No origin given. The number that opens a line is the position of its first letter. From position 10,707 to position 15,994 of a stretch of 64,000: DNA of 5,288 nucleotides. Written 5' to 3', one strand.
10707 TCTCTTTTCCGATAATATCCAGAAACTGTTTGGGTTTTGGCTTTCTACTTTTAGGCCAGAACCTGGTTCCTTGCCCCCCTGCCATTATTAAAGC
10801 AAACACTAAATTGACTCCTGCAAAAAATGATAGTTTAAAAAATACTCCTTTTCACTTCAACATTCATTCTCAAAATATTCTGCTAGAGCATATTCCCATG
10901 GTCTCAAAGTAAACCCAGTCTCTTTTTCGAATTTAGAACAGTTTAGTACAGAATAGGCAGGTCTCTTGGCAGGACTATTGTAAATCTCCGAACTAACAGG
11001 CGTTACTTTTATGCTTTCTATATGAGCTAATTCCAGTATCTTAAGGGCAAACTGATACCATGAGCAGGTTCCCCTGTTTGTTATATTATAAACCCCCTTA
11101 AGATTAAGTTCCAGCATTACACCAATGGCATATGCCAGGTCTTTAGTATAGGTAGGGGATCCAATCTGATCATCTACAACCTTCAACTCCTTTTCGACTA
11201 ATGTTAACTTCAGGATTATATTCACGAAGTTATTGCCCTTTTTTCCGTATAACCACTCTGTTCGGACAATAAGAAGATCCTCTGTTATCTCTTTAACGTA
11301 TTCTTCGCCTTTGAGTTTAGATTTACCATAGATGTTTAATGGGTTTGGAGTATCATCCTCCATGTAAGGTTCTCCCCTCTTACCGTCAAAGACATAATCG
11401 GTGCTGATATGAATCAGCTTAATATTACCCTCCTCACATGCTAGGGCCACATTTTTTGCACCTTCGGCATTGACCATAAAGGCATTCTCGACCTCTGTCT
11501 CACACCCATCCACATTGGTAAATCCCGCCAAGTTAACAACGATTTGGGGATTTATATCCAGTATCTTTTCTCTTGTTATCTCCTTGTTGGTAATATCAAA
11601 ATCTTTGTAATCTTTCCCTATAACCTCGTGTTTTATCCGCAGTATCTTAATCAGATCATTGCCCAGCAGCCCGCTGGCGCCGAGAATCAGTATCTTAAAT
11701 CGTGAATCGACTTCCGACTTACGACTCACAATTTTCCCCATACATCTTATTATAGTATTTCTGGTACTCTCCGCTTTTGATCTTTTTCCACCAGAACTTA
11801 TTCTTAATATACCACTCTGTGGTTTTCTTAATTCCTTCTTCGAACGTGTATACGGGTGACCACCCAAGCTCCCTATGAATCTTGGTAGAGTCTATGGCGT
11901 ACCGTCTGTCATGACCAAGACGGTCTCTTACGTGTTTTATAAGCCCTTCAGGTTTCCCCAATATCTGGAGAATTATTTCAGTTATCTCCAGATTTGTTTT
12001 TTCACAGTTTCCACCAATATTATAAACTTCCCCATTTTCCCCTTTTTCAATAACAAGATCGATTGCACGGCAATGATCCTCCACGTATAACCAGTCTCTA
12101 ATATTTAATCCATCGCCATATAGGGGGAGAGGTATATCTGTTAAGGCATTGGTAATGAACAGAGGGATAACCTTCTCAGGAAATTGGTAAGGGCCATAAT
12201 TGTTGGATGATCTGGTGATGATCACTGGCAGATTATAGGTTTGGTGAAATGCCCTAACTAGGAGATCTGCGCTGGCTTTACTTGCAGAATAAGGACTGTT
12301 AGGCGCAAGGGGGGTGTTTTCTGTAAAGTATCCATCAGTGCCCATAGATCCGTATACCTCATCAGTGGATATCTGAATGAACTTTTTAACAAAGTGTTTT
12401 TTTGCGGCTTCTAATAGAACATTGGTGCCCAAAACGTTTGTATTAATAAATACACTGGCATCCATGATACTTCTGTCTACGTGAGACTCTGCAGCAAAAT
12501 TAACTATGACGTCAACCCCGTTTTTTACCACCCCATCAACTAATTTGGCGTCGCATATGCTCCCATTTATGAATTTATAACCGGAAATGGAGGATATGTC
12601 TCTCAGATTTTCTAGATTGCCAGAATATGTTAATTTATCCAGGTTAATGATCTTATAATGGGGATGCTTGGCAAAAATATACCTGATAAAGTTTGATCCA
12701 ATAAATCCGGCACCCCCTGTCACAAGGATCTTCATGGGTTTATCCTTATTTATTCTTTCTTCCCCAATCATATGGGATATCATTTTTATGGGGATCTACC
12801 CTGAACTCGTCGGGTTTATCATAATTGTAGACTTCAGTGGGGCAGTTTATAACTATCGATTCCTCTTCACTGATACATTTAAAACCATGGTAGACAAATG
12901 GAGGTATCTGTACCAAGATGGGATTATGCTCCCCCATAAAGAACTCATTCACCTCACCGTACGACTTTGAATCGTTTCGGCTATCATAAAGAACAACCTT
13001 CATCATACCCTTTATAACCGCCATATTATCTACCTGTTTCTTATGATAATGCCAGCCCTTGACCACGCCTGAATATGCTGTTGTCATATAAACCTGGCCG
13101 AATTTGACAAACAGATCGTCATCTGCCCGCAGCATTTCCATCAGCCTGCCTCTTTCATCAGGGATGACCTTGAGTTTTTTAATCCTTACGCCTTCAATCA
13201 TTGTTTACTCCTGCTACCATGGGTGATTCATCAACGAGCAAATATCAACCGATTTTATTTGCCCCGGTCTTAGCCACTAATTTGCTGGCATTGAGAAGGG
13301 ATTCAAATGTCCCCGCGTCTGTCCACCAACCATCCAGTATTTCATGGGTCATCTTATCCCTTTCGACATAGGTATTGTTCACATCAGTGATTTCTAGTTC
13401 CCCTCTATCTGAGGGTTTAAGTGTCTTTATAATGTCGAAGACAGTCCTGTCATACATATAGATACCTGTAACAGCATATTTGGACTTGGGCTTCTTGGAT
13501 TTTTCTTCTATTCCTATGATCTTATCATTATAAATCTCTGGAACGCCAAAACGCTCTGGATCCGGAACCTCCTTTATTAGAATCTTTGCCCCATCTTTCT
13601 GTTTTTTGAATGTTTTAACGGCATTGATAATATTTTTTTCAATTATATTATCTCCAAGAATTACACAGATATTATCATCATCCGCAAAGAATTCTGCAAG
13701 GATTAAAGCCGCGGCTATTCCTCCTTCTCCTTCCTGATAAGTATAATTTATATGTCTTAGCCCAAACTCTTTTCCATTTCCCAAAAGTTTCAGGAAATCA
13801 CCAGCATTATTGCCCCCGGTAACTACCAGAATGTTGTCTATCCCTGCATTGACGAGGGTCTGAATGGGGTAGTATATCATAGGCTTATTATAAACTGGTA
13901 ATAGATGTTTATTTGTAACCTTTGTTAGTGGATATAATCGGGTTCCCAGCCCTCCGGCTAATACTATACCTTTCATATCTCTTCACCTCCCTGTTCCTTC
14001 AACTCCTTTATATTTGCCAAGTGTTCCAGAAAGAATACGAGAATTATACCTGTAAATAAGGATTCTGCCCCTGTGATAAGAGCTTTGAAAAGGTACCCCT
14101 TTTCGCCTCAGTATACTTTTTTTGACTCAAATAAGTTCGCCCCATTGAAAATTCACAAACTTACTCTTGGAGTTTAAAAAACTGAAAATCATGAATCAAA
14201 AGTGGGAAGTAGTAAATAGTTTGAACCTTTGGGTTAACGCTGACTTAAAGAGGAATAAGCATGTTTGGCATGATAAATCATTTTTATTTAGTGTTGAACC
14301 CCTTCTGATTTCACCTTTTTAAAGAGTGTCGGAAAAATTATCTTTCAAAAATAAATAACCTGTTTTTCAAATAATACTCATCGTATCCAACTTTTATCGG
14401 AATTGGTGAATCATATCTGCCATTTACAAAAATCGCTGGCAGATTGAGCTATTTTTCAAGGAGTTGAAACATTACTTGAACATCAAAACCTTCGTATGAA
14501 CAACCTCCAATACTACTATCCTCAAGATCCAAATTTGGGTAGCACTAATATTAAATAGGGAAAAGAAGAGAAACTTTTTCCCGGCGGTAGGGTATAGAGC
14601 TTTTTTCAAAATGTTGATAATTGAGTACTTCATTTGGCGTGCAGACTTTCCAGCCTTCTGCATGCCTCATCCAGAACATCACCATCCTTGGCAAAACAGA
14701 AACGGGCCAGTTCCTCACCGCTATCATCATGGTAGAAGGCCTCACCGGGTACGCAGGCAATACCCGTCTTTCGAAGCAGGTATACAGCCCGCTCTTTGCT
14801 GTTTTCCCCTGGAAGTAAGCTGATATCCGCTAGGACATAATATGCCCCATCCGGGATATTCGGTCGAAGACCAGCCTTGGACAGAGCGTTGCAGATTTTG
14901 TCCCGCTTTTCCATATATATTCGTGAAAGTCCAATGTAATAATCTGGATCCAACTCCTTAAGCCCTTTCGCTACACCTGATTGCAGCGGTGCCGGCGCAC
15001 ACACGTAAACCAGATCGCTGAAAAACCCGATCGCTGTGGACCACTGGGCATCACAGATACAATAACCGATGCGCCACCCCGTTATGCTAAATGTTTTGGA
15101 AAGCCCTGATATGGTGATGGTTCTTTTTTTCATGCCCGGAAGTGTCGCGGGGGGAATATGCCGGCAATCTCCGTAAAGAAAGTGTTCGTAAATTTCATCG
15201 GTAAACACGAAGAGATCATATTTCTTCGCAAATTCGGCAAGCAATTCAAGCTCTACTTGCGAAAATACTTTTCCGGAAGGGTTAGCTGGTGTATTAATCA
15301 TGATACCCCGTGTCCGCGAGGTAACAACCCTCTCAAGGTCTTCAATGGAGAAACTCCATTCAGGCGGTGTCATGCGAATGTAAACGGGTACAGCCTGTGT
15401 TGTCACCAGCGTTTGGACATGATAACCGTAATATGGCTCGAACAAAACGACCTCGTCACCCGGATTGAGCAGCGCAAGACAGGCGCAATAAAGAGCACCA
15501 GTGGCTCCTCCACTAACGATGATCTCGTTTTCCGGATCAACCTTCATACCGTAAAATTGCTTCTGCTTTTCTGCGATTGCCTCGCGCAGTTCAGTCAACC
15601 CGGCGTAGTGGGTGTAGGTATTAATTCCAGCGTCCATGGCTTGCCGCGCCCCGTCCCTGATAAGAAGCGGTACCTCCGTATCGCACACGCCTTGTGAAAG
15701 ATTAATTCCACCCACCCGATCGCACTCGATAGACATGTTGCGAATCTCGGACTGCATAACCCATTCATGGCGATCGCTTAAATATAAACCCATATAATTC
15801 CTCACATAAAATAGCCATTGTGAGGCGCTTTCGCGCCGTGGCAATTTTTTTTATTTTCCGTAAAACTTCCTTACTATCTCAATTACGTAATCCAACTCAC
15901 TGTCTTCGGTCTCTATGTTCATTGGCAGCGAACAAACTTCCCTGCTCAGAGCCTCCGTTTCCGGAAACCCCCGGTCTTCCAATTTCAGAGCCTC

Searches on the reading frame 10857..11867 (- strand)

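Call 40: search_protein_families(library=ncbifam, proteins=[window:10857-11867:-], max_evalue=1e-10)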
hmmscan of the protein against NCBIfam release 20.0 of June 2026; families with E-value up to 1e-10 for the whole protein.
window:10857-11867:- (336 aa): 2 families
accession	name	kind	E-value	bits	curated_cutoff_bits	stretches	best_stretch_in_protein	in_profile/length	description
TIGR01214.1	rmlD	equivalog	2.9e-95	318.6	224.05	1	58-333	1-283/285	dTDP-4-dehydrorhamnose reductase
NF007440.0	PRK09987.1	equivalog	1e-52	179.3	308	1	58-328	2-286/299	dTDP-4-dehydrorhamnose reductase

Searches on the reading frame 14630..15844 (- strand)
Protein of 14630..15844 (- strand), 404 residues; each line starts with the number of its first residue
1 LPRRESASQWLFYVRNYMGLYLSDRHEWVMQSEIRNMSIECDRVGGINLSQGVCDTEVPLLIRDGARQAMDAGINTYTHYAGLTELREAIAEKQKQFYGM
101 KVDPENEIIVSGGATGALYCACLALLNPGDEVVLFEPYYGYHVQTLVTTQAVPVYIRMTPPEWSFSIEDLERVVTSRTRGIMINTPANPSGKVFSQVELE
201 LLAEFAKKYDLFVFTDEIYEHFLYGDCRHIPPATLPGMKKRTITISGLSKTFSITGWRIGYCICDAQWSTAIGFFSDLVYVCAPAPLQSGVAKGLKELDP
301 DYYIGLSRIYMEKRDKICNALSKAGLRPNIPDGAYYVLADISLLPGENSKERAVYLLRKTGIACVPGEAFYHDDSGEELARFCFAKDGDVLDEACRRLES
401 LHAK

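Call 40: search_protein_families(library=ncbifam, proteins=[window:14630-15844:-], max_evalue=1e-10)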
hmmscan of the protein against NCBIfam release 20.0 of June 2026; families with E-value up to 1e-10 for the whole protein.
window:14630-15844:- (404 aa): 55 families (the best 25 are shown)
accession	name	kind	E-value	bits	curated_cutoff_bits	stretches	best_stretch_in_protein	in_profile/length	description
NF006488.0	PRK08912.1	equivalog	4.3e-100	335.3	498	1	35-402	17-384/387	aminotransferase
NF005855.0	PRK07777.1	equivalog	2.4e-99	333.3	553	1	36-403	20-389/391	pyridoxal phosphate-dependent aminotransferase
NF041364.1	GntC_guanitoxin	equivalog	2.1e-90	303.2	415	1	47-401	1-356/356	guanitoxin biosynthesis PLP-dependent (S)-gamma-hydroxy-L-arginine cyclodehydratase GntC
NF006569.0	PRK09082.1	subfamily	6.6e-90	302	420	1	36-400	22-385/386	methionine aminotransferase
NF009079.0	PRK12414.1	subfamily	1.1e-76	258.3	481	1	46-401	31-384/384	methionine aminotransferase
NF005816.0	PRK07682.1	equivalog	2.4e-68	230.5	620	1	21-400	5-381/390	aminotransferase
NF041091.1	asp_aminotase_Arch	equivalog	4.9e-67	226.4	550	1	47-400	30-373/376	aspartate aminotransferase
NF005817.0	PRK07683.1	equivalog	1.5e-66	224.7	575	1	27-401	10-380/387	aminotransferase A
NF004770.0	PRK06108.1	subfamily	5e-64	216.5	422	1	24-400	15-390/396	pyridoxal phosphate-dependent aminotransferase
NF005588.0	PRK07309.1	equivalog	1.5e-57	195.3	576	1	31-400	16-384/391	pyridoxal phosphate-dependent aminotransferase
NF006229.0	PRK08361.1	equivalog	1.3e-56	192.3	624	1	21-400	9-386/391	aspartate aminotransferase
NF004975.0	PRK06348.1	equivalog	1.7e-56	191.8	549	1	47-401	32-382/384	pyridoxal phosphate-dependent aminotransferase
NF005601.0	PRK07337.1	equivalog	3.1e-55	187.9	496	1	43-402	34-392/394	pyridoxal phosphate-dependent aminotransferase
NF004769.0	PRK06107.1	equivalog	3.8e-55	187.3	617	1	47-400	36-396/402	aspartate transaminase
NF005744.0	PRK07568.1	subfamily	6.4e-55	186.6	389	1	22-399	3-387/398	pyridoxal phosphate-dependent aminotransferase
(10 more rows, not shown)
